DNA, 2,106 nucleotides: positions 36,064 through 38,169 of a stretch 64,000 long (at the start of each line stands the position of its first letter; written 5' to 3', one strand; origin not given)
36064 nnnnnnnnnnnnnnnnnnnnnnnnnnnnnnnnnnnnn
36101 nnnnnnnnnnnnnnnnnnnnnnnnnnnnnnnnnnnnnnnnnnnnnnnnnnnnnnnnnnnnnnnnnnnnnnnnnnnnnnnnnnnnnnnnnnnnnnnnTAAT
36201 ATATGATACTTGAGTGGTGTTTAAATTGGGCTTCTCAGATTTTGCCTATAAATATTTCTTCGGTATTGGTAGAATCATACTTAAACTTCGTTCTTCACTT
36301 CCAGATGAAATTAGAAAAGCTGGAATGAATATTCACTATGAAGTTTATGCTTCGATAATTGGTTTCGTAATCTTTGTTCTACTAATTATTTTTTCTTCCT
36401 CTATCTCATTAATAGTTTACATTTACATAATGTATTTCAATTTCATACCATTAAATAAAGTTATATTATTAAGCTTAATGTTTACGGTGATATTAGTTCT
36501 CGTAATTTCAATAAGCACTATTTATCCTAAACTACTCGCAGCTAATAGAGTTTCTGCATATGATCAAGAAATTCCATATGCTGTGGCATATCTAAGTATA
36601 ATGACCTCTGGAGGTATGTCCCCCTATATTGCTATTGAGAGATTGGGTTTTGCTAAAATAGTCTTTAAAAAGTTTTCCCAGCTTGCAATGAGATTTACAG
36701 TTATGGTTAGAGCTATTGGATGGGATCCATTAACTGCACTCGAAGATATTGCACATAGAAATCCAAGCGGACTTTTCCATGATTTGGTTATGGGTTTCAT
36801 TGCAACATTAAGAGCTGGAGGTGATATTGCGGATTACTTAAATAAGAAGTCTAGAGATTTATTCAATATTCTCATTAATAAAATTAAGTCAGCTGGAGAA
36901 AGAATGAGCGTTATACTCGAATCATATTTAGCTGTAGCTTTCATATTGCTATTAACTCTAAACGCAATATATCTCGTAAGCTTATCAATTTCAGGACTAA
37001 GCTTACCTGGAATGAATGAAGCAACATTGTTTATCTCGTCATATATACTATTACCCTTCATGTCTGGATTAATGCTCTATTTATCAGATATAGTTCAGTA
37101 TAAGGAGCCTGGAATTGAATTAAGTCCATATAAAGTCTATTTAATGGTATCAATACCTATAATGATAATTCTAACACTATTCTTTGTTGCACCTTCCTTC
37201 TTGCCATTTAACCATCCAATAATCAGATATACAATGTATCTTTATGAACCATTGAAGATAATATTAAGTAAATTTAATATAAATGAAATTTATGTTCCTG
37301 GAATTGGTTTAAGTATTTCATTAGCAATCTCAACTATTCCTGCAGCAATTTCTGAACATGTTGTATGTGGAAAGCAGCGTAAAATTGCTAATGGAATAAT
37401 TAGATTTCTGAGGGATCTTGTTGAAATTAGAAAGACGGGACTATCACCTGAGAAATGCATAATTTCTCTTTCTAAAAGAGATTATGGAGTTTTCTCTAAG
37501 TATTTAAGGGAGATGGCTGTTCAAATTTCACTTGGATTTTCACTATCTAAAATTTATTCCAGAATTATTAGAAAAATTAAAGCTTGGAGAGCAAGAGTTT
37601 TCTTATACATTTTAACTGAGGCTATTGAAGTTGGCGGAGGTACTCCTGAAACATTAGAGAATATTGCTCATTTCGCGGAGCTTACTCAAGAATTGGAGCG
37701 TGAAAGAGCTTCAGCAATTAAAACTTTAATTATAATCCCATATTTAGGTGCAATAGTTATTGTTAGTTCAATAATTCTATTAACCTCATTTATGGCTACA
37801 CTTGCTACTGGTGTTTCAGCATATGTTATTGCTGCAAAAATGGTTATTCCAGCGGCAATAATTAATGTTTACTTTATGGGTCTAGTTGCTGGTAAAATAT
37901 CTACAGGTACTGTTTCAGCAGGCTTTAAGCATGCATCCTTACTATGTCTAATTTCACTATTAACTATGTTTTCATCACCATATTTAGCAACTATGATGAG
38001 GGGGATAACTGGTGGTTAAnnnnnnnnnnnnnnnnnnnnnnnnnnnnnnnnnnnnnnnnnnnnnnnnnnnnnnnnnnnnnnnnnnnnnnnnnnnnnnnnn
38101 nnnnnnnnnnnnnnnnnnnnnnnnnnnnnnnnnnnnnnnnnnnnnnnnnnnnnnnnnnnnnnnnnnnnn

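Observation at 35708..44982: Uncharacterised type IV pilus-like (TFF) locus with five translationally coupled pilin-like genes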

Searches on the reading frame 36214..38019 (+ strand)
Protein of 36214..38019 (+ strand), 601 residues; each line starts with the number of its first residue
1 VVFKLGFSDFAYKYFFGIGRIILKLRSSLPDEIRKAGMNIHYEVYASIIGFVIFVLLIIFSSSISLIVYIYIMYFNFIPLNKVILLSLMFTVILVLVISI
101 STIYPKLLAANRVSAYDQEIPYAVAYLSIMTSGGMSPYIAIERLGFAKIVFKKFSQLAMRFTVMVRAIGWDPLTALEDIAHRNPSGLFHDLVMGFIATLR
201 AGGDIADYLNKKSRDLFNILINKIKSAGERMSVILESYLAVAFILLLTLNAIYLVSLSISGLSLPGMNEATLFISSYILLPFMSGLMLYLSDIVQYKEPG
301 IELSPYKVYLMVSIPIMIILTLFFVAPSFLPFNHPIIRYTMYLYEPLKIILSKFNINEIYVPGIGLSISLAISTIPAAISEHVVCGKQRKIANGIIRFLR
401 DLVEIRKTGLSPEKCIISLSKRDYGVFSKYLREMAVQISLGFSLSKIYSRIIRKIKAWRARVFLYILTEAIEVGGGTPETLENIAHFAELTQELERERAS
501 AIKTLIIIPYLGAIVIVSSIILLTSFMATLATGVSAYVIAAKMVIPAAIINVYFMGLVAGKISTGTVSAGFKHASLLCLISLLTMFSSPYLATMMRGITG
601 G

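Call 3: search_protein_families(library=pfam, proteins=[window:36214-38019:+], max_evalue=0.1)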
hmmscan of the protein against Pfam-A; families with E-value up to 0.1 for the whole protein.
window:36214-38019:+ (601 aa): 1 family
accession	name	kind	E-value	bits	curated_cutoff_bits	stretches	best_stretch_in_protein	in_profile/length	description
PF00482.28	T2SSF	-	1.3e-23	83.8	25.2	2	398-521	1-121/125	Type II secretion system (T2SS), protein F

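Call 4: search_protein_families(library=ncbifam, proteins=[window:36214-38019:+], max_evalue=0.1)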
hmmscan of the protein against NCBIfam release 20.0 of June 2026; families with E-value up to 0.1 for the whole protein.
window:36214-38019:+ (601 aa): 4 families
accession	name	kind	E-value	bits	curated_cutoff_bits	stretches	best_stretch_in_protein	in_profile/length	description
NF046075.1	UpsF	equivalog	1.6e-15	56.9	400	2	61-258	40-226/484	membrane pilin protein UpsF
NF053673.1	bindosome_BasF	exception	6.2e-14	51.5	1300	2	65-290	144-361/656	bindosome assembly system membrane anchoring protein BasF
NF004705.1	PRK06041.1-3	equivalog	2.6e-08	33.3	400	1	116-559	3-424/465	archaellar assembly protein ArlJ/FlaJ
NF004704.2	PRK06041.1-2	equivalog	2.7e-07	29.7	550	1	55-510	14-449/555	archaellar assembly protein ArlJ/FlaJ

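Call 5: find_related_loci(query=window:36214-38019:+, collection=genome_contigs, flank=10000)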
Query window:36214-38019:+ (601 aa) in genome_contigs; peptide patterns used: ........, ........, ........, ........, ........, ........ (x = any residue, [..] = any of these).
108 stretches matched a pattern; 3 encode a relative of the query (tblastn E <= 1e-3); 3 distinct loci.
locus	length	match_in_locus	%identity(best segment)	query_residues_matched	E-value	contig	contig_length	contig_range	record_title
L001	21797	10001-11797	68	1-601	0e+0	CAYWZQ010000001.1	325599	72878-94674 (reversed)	MAG TPA_asm: uncultured Nitrososphaerota archaeon isolate SRP141552_co1_135 genome assembly, contig: NODE_2_length_32559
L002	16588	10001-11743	48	7-591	5e-177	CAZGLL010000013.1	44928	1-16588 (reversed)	MAG TPA_asm: uncultured Desulfurococcales archaeon isolate binchicken_co184_340 genome assembly, contig: NODE_1017_lengt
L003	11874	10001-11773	44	2-600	2e-156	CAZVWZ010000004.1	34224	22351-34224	MAG TPA_asm: uncultured Desulfurococcaceae archaeon isolate binchicken_co6_445 genome assembly, contig: NODE_921_length_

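Call 27: find_related_loci(query=A1, collection=metagenome_contigs, flank=10000)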
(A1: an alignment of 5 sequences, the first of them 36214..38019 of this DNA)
Query A1 (601 aa) in metagenome_contigs; peptide patterns used: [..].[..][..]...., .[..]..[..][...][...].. (x = any residue, [..] = any of these).
218 stretches matched a pattern; 38 encode a relative of the query (tblastn E <= 1e-3); 38 distinct loci.
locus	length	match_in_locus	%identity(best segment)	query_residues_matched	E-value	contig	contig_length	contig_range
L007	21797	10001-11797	68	1-601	0e+0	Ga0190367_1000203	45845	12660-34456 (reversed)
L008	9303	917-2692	54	5-601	0e+0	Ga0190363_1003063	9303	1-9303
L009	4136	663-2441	56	4-601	0e+0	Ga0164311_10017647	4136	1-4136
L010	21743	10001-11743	56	4-589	0e+0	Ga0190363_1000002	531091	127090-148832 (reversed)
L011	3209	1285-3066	47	3-592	0e+0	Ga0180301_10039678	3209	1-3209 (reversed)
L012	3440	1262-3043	48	3-592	0e+0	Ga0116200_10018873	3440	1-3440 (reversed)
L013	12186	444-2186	48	7-591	3e-176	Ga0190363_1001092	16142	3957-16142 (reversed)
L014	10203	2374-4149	47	3-590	4e-176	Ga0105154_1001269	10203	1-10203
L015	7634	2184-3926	48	7-591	9e-177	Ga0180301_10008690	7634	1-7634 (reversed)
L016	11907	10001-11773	44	2-600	1e-160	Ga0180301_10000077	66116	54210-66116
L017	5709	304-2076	44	2-600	7e-158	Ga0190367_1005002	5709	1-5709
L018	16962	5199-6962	46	5-600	2e-156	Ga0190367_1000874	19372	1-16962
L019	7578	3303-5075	44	2-600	9e-156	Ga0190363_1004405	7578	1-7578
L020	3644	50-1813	44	5-600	9e-157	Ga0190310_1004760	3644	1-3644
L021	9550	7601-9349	43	9-599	1e-149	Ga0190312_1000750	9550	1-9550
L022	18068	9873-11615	41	9-597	6e-149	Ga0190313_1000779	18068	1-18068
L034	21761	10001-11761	37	10-601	3e-109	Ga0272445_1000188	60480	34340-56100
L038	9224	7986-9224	39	9-430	1e-92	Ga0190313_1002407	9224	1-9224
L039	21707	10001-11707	40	4-585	4e-123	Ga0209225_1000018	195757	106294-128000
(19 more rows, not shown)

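Call 37: find_homologous_proteins(query=window:36214-38019:+, max_evalue=1e-20)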
Query window:36214-38019:+ (601 aa): 1295 proteins with E <= 1e-20 among 8000 candidates; the best 120 are listed.
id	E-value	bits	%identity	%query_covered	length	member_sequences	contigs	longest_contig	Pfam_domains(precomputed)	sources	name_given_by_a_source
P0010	0.0e+0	1244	99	99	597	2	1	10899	PF00482.29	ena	-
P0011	2.0e-263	893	68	100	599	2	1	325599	PF00482.29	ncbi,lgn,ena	-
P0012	1.6e-220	752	59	99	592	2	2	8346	PF00482.29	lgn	-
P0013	1.2e-214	732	56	97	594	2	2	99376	PF00482.29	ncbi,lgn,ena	-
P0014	8.1e-213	726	56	99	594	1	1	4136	PF00482.29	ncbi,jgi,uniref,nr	ncbi:MAG: secretion system protein [Candidatus Methanomethylicota archaeon]|uniref:Secretion system 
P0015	8.2e-213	726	56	99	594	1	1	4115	PF00482.29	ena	-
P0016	2.8e-205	701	55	99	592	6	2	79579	PF00482.29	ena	-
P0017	7.3e-205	700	54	99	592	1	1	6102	PF00482.29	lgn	-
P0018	5.1e-204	697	54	99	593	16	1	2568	PF00482.29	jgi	-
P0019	1.1e-177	610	50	99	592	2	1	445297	PF00482.29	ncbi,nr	ncbi:MAG: type II secretion system F family protein [Candidatus Methanomethylicia archaeon]|nr:type 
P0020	4.9e-176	605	50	98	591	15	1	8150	PF00482.29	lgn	-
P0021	6.0e-174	598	48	98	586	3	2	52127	PF00482.29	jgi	-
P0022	1.4e-173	597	49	98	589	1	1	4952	PF00482.29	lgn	-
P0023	2.7e-171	589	49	95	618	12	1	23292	PF00482.29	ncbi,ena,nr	ncbi:MAG: secretion system protein [Desulfurococcales archaeon ex4484_217_2]|nr:MAG: secretion syste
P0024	5.5e-171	588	47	98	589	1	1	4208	PF00482.29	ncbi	ncbi:MAG: type II secretion system F family protein [Candidatus Methanomethylicia archaeon]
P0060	6.0e-139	482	42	99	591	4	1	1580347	PF00482.29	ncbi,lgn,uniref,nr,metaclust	ncbi:type II secretion system F family protein [Staphylothermus hellenicus]|uniref:Type II secretion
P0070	1.3e-131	458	41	97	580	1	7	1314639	PF00482.29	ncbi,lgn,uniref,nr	ncbi:type II secretion system F family protein [Desulfurococcus mucosus]|uniref:Type II secretion sy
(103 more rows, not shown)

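Call 38: find_encoding_contigs(protein=P0070, flank=10000, max_places=1)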
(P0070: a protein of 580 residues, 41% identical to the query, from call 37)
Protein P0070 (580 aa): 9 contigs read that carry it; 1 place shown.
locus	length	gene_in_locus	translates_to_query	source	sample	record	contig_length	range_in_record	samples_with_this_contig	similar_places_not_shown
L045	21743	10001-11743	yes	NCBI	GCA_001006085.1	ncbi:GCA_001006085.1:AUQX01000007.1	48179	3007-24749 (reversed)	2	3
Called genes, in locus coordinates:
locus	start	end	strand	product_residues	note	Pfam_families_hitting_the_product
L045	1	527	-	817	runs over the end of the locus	PF02516:STT3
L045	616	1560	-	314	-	PF02729:OTCace_N, PF00185:OTCace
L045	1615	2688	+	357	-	PF05167:DUF711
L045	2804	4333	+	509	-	PF02359:CDC48_N, PF02885:Glycos_trans_3N, PF00591:Glycos_transf_3, PF07831:PYNP_C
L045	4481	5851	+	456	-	PF00070:Pyr_redox (faint), PF00890:FAD_binding_2 (faint), PF01266:DAO (faint), PF01494:FAD_binding_3 (weak), PF05834:Lycopene_cycl (weak), PF07992:Pyr_redox_2 (faint), PF12831:FAD_oxidored, PF22578:GGR_cat, +1 more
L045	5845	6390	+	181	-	-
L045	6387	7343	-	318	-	PF01368:DHH (weak), PF02272:DHHA1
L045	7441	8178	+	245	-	-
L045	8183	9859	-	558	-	PF00437:T2SSE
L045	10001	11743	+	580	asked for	PF00482:T2SSF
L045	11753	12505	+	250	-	-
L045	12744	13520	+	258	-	-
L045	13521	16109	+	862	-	PF10102:DUF2341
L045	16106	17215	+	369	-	-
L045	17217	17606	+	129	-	-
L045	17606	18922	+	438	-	-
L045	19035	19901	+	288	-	-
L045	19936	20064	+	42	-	-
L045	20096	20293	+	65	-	PF12802:MarR_2 (weak), PF09339:HTH_IclR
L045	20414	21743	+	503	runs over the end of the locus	PF01966:HD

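Call 39: find_encoding_contigs(protein=P0060, flank=10000, max_places=1)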
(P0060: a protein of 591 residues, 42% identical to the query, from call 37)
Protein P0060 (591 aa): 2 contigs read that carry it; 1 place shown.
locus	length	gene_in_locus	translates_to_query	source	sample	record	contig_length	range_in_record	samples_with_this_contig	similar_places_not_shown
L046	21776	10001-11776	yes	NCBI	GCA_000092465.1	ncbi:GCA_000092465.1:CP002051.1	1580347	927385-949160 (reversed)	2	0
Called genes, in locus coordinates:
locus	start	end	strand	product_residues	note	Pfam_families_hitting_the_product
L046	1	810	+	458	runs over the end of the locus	PF00890:FAD_binding_2 (weak), PF01134:GIDA (weak), PF01266:DAO (weak), PF01946:Thi4 (weak), PF05834:Lycopene_cycl (weak), PF07992:Pyr_redox_2 (weak), PF12831:FAD_oxidored, PF22578:GGR_cat, +3 more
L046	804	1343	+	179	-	-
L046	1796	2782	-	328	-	PF01368:DHH, PF02272:DHHA1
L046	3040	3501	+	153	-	-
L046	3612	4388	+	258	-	PF06745:ATPase, PF13401:AAA_22 (weak)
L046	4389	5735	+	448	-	-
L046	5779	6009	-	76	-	-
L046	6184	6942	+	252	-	-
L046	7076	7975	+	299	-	PF22629:ACT_AHAS_ss, PF02830:V4R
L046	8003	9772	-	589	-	PF00437:T2SSE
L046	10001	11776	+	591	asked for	PF00482:T2SSF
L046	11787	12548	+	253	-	-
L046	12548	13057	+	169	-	-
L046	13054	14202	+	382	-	-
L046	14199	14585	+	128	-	-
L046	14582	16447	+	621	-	-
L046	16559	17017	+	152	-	-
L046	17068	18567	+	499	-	PF02366:PMT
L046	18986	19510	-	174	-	-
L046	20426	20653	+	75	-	-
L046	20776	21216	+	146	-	-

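Call 40: find_encoding_contigs(protein=P0019, flank=10000, max_places=1)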
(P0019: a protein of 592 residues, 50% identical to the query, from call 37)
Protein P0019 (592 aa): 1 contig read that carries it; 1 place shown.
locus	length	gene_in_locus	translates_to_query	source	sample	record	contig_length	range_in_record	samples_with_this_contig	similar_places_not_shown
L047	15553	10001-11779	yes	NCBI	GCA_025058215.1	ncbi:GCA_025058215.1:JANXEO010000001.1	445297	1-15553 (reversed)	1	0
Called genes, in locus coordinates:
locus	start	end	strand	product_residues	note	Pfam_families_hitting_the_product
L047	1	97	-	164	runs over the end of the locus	PF22769:DCD, PF00692:dUTPase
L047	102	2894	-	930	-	PF00270:DEAD, PF04851:ResIII, PF00271:Helicase_C, PF22590:Cas3-like_C_2 (weak), PF19306:WHD_Lhr, PF08494:DEAD_assoc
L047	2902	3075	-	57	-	PF01402:RHH_1, PF17723:RHH_8 (weak)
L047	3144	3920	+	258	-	PF06745:ATPase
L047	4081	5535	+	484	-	PF23545:Zn_ribbon_HMPTM, PF04055:Radical_SAM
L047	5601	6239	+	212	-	PF08901:DUF1847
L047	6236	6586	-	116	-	-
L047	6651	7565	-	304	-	PF00005:ABC_tran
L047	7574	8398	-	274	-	-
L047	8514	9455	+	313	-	PF01145:Band_7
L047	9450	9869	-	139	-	-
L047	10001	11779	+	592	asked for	PF00482:T2SSF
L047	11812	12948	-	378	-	-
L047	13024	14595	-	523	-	PF00437:T2SSE, PF23989:PilB3_C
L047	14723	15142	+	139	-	-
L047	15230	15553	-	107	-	?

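Call 79: search_protein_families(library=ncbifam, proteins=[L001:8035-9516:+], max_evalue=0.001)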
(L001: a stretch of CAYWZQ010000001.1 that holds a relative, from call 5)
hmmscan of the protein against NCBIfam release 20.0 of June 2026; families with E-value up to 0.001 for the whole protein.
L001:8035-9516:+ (493 aa): 46 families (the best 25 are shown)
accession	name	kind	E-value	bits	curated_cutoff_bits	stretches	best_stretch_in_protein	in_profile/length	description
NF045702.1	rSAM_GDGT_ether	equivalog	1.9e-186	620.4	450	1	6-483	1-485/486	tetraether lipid synthase Tes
NF045646.2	rSAM_Se_TrsS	equivalog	2.1e-114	382.5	490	2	6-317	2-306/441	radical SAM (seleno)protein TrsS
NF045703.1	rSAM_Tes_intein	exception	3e-111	373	1700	2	110-490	611-1002/1040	tetraether lipid synthase Tes, intein-containing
TIGR02666.1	moaA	equivalog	5e-26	91.5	284.05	1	97-291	14-212/336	GTP 3',8-cyclase MoaA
NF001199.0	PRK00164.2-1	equivalog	9.9e-25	87.3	231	1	97-305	16-216/308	GTP 3',8-cyclase MoaA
TIGR02668.1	moaA_archaeal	equivalog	7.4e-24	84.3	325.25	1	97-281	14-193/303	GTP 3',8-cyclase MoaA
TIGR04546.1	rSAM_ahbC_deAc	equivalog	5.3e-21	74.8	650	1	95-310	41-247/390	12,18-didecarboxysiroheme deacetylase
TIGR04054.1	rSAM_NirJ1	equivalog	1.5e-17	63.3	650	1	92-306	35-240/387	putative heme d1 biosynthesis radical SAM protein NirJ1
TIGR04347.1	pseudo_SAM_Halo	equivalog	2.6e-16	59.9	525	1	93-264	38-201/390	TIGR04347 family pseudo-SAM/SPASM protein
TIGR02109.1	PQQ_syn_pqqE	equivalog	3.7e-16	59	381.35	1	94-284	8-189/358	pyrroloquinoline quinone biosynthesis protein PqqE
TIGR04545.1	rSAM_ahbD_hemeb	equivalog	4e-16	59.4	500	1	97-291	4-189/339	heme b synthase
TIGR04055.1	rSAM_NirJ2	equivalog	8e-16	58.5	500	1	98-297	5-194/326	putative heme d1 biosynthesis radical SAM protein NirJ2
TIGR04317.1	W_rSAM_matur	equivalog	3.9e-15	55.8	380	1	96-236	7-144/349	tungsten cofactor oxidoreductase radical SAM maturase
TIGR04051.1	rSAM_NirJ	equivalog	5.5e-15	55.2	515.45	1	96-304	5-204/354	heme d1 biosynthesis radical SAM protein NirJ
NF050035.1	rSAM_WgK_link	exception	5.4e-14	51.9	650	1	90-285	6-192/367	radical SAM/SPASM peptide maturase WgkB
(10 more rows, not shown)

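Call 92: search_protein_families(library=pfam, proteins=[L034:14717-18799:+, L022:11642-13378:+, L046:14582-16447:+, L045:17606-18922:+, L045:13521-16109:+, L034:18809-21616:+, L022:15511-16614:+], max_evalue=0.001)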
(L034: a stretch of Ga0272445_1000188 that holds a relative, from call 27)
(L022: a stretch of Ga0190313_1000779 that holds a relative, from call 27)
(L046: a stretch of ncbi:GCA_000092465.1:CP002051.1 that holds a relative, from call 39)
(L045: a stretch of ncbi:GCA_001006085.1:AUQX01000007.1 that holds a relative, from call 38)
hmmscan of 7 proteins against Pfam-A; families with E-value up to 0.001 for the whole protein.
L034:14717-18799:+ (1360 aa): 0 families

L022:11642-13378:+ (578 aa): 2 families
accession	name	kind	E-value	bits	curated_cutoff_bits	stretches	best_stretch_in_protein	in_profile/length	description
PF10102.14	DUF2341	-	2.4e-22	79.6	23.4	1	210-286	1-76/84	Domain of unknown function (DUF2341)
PF18483.9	Lectin_L-type_dom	-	2.5e-05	24.7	78.3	0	353-462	107-209/215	Legume lectin beta-barrel domain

L046:14582-16447:+ (621 aa): 0 families

L045:17606-18922:+ (438 aa): 0 families

L045:13521-16109:+ (862 aa): 1 family
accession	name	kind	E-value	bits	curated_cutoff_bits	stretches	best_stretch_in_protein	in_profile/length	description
PF10102.14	DUF2341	-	5e-14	53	23.4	1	203-260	3-61/84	Domain of unknown function (DUF2341)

L034:18809-21616:+ (935 aa): 2 families
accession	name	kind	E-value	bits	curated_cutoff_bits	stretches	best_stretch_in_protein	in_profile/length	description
PF05547.17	Peptidase_M6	-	1.8e-13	50.8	22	1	198-267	207-281/294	Immune inhibitor A peptidase M6, catalytic domain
PF07705.17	CARDB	-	1.1e-12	48.5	22.7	1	402-497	3-99/101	CARDB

L022:15511-16614:+ (367 aa): 0 families

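Call 99: search_protein_families(library=pfam, proteins=[L038:3128-7771:-, L002:11788-14916:+, L018:970-1824:+, L022:3111-4574:+, L014:1625-2107:-, L034:6484-7311:-, L039:12628-13737:+, L039:14065-16770:+], max_evalue=0.001)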
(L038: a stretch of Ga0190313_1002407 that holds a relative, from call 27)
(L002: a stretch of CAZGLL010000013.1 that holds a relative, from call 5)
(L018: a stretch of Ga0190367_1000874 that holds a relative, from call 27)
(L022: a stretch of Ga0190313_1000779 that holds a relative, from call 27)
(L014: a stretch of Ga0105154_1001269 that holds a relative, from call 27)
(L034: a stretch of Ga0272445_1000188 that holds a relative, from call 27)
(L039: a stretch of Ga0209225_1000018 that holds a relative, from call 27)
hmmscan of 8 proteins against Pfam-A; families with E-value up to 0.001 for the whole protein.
L038:3128-7771:- (1547 aa): 4 families
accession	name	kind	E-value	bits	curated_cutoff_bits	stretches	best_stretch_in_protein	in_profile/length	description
PF14890.11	Intein_splicing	-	5.1e-40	137.2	35.8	2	872-1332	10-155/155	Intein splicing domain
PF14528.11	LAGLIDADG_3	-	1.5e-22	80.1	22.5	2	532-608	2-75/82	LAGLIDADG-like domain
PF00437.27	T2SSE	-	1.4e-21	77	24.9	2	766-852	156-234/370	Type II/IV secretion system protein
PF05204.19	Hom_end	-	0.0001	22.9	21.1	0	527-607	7-90/110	Homing endonuclease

L002:11788-14916:+ (1042 aa): 3 families
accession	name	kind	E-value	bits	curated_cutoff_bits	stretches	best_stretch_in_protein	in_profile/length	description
PF00437.27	T2SSE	-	1.3e-29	103.4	24.9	1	160-389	5-234/370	Type II/IV secretion system protein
PF14890.11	Intein_splicing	-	1.4e-21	77.4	35.8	1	409-873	10-155/155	Intein splicing domain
PF14528.11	LAGLIDADG_3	-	0.00017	22.2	22.5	0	590-645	2-55/82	LAGLIDADG-like domain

L018:970-1824:+ (284 aa): 4 families
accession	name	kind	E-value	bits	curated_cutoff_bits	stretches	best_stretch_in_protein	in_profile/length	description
PF02830.23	V4R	-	7.4e-07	29.6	31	1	221-280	2-60/62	V4R domain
PF22629.2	ACT_AHAS_ss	-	1.4e-06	28.8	27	1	40-108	1-65/67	AHAS small subunit-like ACT domain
PF01842.31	ACT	-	2.7e-05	24.3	27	1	38-105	1-64/66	ACT domain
PF13291.12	ACT_4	-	0.00077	20.5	27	0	40-112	9-79/80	ACT domain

L022:3111-4574:+ (487 aa): 0 families

L014:1625-2107:- (160 aa): 0 families

L034:6484-7311:- (275 aa): 1 family
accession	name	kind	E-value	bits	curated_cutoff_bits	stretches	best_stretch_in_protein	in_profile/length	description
PF19609.4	DUF6114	-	0.00015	22.8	27.9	1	196-271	24-102/106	Family of unknown function (DUF6114)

L039:12628-13737:+ (369 aa): 0 families

L039:14065-16770:+ (901 aa): 2 families
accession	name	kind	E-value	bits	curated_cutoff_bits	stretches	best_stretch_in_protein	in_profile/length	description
PF05547.17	Peptidase_M6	-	1.1e-13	51.6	22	1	163-233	206-281/294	Immune inhibitor A peptidase M6, catalytic domain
PF07705.17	CARDB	-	1e-12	48.6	22.7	1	368-463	3-99/101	CARDB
